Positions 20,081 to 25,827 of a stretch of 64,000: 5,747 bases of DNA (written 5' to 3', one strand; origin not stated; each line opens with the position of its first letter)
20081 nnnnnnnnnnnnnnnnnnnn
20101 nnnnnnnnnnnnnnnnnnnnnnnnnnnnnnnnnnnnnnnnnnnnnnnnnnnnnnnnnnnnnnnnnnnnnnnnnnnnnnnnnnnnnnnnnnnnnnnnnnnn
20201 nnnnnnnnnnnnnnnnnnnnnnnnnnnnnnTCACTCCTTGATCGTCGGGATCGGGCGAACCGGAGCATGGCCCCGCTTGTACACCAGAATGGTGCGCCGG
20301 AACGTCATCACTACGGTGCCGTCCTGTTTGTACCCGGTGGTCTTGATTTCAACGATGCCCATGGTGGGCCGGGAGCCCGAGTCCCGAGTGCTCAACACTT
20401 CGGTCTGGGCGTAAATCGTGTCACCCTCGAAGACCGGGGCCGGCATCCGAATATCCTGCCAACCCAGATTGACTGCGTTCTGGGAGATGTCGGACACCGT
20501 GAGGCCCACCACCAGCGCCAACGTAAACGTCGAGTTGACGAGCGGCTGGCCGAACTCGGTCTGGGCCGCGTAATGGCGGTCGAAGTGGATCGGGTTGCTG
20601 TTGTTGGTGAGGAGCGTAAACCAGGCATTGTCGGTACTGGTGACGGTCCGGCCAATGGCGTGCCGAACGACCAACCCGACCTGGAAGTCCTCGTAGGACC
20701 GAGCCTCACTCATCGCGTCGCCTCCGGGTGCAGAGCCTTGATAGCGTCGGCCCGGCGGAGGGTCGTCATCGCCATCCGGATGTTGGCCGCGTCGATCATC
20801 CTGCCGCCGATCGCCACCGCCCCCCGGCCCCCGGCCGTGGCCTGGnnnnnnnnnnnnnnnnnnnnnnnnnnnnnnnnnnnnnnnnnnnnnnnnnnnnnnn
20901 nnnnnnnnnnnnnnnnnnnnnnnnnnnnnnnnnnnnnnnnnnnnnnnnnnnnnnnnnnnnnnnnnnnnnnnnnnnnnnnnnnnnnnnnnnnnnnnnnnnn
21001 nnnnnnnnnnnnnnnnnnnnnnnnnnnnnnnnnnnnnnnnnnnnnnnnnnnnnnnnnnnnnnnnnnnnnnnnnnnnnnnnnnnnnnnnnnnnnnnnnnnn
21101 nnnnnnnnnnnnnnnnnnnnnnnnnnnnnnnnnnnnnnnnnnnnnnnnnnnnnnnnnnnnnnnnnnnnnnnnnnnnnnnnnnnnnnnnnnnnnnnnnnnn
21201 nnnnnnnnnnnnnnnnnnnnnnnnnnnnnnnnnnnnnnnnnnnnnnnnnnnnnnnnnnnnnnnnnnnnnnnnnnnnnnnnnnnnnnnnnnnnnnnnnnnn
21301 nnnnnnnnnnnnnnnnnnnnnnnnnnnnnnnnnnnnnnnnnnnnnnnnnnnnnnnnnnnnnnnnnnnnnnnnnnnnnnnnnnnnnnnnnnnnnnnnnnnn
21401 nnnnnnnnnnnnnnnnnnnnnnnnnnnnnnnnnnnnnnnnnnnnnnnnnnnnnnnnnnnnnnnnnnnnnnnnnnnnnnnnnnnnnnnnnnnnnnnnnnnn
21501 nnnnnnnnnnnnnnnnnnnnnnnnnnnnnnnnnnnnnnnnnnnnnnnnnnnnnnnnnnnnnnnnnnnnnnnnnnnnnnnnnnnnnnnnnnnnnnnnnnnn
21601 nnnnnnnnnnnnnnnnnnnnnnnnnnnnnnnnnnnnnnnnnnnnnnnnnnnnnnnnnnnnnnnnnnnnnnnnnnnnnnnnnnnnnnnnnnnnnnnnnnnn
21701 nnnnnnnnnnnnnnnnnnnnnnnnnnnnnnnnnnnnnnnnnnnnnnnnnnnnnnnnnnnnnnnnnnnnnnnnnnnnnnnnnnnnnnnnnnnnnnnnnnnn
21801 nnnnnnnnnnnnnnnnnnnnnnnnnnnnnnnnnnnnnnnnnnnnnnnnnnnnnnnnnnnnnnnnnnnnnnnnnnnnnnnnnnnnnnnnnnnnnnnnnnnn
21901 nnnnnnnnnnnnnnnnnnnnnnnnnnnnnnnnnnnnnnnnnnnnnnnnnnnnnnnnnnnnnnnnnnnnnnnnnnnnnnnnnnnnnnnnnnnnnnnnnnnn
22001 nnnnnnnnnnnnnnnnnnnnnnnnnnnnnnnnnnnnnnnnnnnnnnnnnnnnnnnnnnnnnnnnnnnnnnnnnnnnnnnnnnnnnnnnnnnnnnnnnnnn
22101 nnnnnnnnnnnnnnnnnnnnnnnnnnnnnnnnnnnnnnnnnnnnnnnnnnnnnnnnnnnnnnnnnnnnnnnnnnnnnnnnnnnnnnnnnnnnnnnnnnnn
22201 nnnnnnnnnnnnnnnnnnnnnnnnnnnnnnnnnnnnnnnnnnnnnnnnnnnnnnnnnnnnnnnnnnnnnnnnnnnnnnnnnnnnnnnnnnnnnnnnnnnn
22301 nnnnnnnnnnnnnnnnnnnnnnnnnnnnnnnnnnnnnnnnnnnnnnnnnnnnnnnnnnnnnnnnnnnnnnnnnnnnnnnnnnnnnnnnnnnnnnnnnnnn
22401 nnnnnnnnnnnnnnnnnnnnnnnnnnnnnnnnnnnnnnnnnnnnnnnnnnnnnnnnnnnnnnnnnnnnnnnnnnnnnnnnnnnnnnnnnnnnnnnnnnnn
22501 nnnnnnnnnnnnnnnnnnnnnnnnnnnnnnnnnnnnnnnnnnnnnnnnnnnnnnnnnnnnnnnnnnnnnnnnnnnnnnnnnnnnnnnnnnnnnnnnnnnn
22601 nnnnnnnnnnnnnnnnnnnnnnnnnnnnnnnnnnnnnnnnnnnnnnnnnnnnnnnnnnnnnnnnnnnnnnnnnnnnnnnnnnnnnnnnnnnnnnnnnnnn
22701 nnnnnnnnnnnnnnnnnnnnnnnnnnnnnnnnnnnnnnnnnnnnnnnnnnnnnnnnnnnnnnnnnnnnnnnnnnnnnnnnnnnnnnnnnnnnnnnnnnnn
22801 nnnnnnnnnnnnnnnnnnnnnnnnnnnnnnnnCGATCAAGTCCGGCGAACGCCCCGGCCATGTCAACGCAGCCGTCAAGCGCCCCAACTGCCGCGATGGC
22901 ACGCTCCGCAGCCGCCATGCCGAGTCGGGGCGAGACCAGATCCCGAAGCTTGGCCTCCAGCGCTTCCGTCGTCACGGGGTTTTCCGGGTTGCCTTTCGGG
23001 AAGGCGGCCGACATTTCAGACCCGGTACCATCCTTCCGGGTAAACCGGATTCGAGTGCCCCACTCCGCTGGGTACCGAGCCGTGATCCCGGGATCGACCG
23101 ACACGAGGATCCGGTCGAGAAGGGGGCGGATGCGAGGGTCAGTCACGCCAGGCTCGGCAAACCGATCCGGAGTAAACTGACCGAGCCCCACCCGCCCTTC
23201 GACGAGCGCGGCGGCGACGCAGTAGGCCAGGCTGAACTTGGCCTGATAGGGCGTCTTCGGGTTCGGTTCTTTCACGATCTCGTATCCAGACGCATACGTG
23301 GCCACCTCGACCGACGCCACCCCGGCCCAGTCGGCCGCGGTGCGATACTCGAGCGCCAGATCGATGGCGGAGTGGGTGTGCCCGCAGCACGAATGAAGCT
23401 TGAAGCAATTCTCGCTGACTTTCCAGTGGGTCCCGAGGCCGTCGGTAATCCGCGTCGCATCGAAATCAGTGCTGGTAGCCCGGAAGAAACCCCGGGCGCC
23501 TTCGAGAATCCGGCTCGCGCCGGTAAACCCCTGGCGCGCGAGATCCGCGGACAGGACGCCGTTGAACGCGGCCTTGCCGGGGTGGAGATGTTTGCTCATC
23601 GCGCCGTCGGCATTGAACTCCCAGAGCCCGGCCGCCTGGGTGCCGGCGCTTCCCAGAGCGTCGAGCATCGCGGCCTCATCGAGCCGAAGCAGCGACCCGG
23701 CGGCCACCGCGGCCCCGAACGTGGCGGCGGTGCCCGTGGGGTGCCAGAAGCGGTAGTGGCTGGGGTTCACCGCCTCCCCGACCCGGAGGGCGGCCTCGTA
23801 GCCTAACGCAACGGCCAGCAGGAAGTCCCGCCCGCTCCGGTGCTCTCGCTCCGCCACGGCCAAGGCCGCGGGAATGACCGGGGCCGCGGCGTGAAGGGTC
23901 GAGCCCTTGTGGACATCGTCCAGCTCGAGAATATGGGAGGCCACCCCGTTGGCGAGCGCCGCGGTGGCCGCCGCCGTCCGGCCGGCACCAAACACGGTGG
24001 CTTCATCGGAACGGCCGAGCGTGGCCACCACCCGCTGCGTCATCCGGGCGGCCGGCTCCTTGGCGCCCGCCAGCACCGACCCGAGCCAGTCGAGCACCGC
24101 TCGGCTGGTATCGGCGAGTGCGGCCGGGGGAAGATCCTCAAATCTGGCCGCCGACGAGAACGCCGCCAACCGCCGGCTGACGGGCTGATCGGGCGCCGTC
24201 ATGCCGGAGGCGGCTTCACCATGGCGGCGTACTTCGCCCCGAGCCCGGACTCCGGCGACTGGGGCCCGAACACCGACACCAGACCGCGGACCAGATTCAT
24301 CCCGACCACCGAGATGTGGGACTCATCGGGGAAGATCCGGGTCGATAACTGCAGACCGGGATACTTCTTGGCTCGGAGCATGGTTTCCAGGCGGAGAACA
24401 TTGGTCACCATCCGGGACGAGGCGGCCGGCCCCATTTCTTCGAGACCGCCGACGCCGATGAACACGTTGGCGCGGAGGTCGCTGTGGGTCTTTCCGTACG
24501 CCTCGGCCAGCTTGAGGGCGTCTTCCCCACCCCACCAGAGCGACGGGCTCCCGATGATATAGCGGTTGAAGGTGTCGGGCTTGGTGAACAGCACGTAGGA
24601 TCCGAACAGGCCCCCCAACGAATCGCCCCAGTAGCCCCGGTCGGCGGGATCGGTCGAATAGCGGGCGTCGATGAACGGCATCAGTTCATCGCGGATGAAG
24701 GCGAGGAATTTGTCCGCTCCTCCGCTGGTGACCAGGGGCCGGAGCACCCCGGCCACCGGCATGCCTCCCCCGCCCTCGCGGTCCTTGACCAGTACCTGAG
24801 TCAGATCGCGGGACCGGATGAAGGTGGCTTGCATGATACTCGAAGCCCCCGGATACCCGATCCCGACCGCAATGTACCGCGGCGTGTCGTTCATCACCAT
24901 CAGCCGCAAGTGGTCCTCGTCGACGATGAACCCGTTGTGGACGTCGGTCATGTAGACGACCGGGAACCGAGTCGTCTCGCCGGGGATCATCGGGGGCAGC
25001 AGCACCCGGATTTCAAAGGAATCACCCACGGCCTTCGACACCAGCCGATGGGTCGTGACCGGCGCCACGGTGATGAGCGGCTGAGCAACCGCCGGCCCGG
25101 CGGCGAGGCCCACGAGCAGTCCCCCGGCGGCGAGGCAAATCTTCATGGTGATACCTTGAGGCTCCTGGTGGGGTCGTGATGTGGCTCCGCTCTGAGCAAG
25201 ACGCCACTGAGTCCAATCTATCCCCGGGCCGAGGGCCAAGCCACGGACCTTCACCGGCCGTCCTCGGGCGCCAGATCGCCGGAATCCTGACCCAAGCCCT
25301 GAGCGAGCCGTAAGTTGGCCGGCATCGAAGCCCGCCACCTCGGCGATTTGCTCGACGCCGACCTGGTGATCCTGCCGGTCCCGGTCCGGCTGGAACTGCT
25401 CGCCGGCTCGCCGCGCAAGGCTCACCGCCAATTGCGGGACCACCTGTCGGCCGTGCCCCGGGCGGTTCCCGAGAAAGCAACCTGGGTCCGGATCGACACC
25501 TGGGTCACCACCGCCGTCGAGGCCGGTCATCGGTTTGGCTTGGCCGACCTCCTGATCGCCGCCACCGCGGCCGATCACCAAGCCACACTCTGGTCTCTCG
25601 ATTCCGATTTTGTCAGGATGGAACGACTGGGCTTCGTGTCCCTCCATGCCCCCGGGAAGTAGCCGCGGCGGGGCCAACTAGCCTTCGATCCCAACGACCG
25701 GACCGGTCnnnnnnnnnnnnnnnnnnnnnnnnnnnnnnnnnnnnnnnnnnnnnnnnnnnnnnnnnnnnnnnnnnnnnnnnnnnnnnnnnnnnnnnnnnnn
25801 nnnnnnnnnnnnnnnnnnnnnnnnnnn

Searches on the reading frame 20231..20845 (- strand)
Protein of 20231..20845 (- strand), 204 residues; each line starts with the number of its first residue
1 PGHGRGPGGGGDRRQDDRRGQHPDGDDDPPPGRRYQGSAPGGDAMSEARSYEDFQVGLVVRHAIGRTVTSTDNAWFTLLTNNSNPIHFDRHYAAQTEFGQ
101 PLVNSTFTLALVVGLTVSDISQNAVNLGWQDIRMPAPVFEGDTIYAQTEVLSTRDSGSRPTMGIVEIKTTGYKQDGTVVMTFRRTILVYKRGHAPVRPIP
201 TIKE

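Call 47: search_protein_families(library=pfam, proteins=[window:20231-20845:-], max_evalue=0.001)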
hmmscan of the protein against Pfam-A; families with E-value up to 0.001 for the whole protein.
window:20231-20845:- (204 aa): 3 families
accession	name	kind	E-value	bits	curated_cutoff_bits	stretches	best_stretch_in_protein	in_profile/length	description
PF01575.25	MaoC_dehydratas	-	2.8e-21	75.8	27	1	56-157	6-108/123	MaoC like domain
PF19315.5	MC_hydratase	-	4.7e-21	75.7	26.5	1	47-192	20-168/353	Mesaconyl-CoA hydratase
PF13452.11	FAS1_DH_region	-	1.1e-08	35.7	22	1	76-181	22-131/132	FAS1-like, dehydratase domain region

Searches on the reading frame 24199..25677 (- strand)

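Call 60: search_protein_families(library=pfam, proteins=[window:24199-25677:-], max_evalue=0.0001)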
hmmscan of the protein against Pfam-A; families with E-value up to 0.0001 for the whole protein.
window:24199-25677:- (492 aa): 1 family
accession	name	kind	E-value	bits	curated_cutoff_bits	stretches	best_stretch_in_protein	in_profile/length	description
PF00756.26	Esterase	-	3e-13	50.6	22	1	214-416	1-197/251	Putative esterase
